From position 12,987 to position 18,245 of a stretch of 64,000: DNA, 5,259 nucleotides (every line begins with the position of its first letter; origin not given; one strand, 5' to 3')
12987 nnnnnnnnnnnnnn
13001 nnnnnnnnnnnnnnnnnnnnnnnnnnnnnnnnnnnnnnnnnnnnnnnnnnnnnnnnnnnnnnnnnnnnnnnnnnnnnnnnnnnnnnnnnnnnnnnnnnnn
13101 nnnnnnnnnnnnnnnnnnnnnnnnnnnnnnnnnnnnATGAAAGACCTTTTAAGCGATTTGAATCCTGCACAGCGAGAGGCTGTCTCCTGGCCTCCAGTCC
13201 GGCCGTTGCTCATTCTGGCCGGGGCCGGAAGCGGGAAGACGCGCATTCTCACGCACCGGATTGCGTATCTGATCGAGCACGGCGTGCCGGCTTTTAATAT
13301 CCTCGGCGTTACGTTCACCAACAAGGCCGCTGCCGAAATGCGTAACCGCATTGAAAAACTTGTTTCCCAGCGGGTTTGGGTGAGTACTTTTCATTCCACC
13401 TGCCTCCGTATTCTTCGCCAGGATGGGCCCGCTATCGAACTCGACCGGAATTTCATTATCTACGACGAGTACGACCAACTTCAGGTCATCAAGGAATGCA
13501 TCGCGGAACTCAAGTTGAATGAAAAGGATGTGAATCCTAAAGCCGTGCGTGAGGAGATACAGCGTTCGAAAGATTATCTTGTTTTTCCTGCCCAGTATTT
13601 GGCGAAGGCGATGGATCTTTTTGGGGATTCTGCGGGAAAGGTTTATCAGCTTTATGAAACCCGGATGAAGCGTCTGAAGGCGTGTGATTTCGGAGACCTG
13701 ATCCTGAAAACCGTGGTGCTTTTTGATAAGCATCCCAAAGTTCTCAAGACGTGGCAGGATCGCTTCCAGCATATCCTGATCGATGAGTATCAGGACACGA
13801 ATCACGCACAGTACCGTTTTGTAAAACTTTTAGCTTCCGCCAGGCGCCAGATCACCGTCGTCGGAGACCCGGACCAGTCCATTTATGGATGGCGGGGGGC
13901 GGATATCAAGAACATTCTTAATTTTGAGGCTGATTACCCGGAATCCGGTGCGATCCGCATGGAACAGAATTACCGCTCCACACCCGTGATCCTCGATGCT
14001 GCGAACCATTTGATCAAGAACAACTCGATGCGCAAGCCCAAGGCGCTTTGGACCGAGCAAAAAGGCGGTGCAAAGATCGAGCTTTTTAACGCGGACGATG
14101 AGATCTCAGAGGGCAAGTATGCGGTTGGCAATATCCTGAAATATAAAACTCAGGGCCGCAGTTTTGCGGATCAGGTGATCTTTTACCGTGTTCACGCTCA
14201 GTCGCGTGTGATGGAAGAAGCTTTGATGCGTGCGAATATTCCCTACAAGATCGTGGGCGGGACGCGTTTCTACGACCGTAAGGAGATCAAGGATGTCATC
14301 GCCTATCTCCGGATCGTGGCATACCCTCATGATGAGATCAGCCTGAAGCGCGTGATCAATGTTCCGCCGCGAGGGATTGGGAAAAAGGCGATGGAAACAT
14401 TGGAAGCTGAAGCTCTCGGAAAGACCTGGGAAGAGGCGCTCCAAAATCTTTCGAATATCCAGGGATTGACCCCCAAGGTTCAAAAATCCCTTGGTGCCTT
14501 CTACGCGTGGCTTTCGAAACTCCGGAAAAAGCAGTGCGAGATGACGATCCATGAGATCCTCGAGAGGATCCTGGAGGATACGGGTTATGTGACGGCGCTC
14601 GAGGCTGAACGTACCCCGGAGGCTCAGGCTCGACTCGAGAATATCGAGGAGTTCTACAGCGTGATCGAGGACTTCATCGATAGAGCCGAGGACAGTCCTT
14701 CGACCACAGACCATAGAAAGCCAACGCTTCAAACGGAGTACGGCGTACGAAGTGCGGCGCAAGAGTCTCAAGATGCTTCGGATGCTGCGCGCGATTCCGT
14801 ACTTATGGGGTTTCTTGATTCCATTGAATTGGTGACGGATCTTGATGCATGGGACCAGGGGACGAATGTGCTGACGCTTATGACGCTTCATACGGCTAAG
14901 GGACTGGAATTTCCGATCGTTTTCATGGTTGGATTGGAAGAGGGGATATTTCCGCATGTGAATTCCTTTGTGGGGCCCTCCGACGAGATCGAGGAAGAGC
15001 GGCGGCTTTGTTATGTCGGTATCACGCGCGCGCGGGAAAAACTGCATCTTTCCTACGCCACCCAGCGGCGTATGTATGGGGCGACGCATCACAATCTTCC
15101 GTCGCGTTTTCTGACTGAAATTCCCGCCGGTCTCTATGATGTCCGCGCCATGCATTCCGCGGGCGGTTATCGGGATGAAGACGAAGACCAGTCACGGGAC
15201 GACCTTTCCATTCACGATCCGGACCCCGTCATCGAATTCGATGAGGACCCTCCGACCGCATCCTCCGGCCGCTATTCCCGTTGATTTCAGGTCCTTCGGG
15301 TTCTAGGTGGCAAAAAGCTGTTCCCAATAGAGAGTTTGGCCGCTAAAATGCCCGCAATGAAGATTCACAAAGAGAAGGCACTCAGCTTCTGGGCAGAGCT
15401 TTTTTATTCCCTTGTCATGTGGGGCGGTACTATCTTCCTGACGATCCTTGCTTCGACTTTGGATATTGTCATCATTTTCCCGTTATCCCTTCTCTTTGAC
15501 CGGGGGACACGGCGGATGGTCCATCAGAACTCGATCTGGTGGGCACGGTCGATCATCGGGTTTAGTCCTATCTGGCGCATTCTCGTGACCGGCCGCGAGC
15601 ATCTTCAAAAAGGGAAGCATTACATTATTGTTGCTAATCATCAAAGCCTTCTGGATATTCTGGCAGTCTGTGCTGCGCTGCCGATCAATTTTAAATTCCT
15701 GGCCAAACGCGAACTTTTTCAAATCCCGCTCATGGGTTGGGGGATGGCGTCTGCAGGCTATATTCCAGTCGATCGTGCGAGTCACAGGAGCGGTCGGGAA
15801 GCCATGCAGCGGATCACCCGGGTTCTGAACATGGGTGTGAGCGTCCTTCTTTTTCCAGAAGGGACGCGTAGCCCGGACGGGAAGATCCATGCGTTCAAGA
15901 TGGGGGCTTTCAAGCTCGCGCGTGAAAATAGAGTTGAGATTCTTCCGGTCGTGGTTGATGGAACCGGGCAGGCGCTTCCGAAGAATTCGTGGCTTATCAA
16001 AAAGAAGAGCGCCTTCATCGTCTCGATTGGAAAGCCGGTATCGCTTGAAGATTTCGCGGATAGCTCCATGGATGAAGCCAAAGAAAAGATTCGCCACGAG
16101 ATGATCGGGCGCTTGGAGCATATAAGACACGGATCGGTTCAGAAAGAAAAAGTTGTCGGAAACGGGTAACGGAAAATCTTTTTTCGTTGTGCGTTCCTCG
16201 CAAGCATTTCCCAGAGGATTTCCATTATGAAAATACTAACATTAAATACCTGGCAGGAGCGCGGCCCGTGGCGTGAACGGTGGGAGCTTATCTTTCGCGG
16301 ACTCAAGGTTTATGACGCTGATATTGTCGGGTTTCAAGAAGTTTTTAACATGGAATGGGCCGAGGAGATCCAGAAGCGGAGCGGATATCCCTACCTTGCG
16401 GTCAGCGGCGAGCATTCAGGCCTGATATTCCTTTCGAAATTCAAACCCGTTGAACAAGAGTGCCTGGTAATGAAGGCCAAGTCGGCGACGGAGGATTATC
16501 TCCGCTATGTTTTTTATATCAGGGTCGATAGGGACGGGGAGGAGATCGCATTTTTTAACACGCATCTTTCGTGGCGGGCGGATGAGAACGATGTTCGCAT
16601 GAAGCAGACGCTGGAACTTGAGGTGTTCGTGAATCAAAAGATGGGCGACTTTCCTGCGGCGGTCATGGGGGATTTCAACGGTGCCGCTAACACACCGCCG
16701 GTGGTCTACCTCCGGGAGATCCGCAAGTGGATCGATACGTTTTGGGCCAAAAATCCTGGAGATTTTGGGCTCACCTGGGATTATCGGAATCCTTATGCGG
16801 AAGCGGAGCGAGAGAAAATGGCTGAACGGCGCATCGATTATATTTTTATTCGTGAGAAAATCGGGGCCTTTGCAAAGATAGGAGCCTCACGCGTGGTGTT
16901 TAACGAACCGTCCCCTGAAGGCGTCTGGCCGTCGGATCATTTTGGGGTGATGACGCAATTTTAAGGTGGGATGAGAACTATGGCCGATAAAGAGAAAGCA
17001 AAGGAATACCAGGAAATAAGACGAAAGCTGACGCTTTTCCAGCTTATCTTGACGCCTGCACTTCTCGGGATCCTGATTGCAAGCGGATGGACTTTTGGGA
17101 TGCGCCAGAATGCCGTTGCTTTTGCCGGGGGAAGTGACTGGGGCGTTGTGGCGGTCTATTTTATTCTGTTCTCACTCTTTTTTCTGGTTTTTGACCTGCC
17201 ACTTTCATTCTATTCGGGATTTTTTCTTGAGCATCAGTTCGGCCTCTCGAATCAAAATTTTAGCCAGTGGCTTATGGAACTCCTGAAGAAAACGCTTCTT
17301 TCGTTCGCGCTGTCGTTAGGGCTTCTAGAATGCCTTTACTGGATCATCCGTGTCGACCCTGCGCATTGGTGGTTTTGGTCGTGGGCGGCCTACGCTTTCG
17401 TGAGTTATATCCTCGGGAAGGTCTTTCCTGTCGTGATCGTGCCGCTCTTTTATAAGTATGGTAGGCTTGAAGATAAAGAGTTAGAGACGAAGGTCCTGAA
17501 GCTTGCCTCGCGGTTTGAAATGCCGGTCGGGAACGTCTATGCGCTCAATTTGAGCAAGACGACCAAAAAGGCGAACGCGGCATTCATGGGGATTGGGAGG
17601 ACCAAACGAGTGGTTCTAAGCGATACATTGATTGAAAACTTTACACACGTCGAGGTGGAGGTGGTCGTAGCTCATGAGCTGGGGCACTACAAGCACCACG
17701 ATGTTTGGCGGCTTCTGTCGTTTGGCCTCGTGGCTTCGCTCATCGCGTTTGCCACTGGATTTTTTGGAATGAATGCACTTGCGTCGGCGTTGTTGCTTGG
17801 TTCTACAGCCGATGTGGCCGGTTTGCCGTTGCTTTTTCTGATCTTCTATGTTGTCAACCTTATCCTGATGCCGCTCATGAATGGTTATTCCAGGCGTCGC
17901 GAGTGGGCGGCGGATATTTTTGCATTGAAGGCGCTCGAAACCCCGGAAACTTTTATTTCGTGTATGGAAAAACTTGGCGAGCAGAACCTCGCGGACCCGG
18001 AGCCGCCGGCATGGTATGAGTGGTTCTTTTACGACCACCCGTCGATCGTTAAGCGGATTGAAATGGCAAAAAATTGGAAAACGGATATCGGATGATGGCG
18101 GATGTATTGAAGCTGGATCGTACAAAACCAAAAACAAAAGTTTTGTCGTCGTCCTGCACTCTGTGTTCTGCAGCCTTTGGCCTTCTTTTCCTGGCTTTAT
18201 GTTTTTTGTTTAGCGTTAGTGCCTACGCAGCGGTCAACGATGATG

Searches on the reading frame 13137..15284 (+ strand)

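Call 61: search_protein_families(library=pfam, proteins=[window:13137-15284:+], max_evalue=0.00001)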
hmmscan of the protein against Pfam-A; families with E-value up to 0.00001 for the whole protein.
window:13137-15284:+ (715 aa): 6 families
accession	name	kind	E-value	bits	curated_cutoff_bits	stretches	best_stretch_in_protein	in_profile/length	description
PF00580.27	UvrD-helicase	-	2e-89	300.3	23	1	8-268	1-271/271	UvrD/REP helicase N-terminal domain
PF13361.12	UvrD_C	-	4e-70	237.4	25.6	1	273-642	1-349/350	UvrD-like helicase C-terminal domain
PF13245.12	AAA_19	-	9.1e-24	84.6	25.1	1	12-251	1-132/134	AAA domain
PF13538.12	UvrD_C_2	-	1.7e-09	37.8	27.4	1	580-638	3-51/52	UvrD-like helicase C-terminal domain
PF01443.25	Viral_helicase1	-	9.5e-08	32.6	21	0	605-638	190-226/228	Viral superfamily 1 RNA helicase core domain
PF13604.12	AAA_30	-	2.1e-07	31.3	27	0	8-73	2-67/191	AAA domain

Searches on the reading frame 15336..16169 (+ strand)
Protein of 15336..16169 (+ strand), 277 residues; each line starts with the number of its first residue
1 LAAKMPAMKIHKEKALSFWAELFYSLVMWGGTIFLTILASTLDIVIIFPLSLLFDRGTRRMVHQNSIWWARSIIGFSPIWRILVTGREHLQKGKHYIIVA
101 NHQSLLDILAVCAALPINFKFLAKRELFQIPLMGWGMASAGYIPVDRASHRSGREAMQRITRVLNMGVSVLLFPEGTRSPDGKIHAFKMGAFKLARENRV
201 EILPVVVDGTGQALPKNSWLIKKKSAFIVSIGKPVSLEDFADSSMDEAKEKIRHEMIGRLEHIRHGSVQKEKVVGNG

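Call 61: search_protein_families(library=pfam, proteins=[window:15336-16169:+], max_evalue=0.00001)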
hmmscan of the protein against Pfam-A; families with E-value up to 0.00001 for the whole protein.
window:15336-16169:+ (277 aa): 1 family
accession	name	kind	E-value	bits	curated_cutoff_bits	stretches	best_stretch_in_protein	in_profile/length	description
PF01553.26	Acyltransferase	-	1.1e-34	119.5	23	1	81-207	1-131/132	Acyltransferase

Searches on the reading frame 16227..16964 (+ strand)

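Call 61: search_protein_families(library=pfam, proteins=[window:16227-16964:+], max_evalue=0.00001)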
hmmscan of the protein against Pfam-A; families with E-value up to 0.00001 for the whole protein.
window:16227-16964:+ (245 aa): 1 family
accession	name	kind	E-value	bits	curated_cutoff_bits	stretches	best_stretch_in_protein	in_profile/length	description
PF03372.29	Exo_endo_phos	-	7.7e-12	45.9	24.5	1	24-238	24-225/225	Endonuclease/Exonuclease/phosphatase family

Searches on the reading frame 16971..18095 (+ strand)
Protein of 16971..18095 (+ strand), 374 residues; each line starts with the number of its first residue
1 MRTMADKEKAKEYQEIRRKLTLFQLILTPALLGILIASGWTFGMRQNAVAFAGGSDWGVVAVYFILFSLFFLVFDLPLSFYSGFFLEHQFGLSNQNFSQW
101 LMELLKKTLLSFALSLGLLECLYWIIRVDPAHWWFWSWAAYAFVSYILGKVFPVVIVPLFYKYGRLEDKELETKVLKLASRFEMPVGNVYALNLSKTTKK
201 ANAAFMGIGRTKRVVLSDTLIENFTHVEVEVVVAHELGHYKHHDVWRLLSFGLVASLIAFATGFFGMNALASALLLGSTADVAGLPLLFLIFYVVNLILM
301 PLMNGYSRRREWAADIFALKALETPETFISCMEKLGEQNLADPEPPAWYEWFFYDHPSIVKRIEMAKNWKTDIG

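Call 61: search_protein_families(library=pfam, proteins=[window:16971-18095:+], max_evalue=0.00001)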
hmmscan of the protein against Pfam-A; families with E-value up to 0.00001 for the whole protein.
window:16971-18095:+ (374 aa): 3 families
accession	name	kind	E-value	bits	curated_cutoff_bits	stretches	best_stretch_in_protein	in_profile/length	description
PF01435.24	Peptidase_M48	-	7.1e-29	101.4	20.3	1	166-369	2-185/186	Peptidase family M48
PF16491.10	Peptidase_M48_N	-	4e-23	82.6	27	1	8-162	25-179/179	CAAX prenyl protease N-terminal, five membrane helices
PF05569.17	Peptidase_M56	-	1.9e-06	27.7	31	1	145-249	115-214/296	BlaR1 peptidase M56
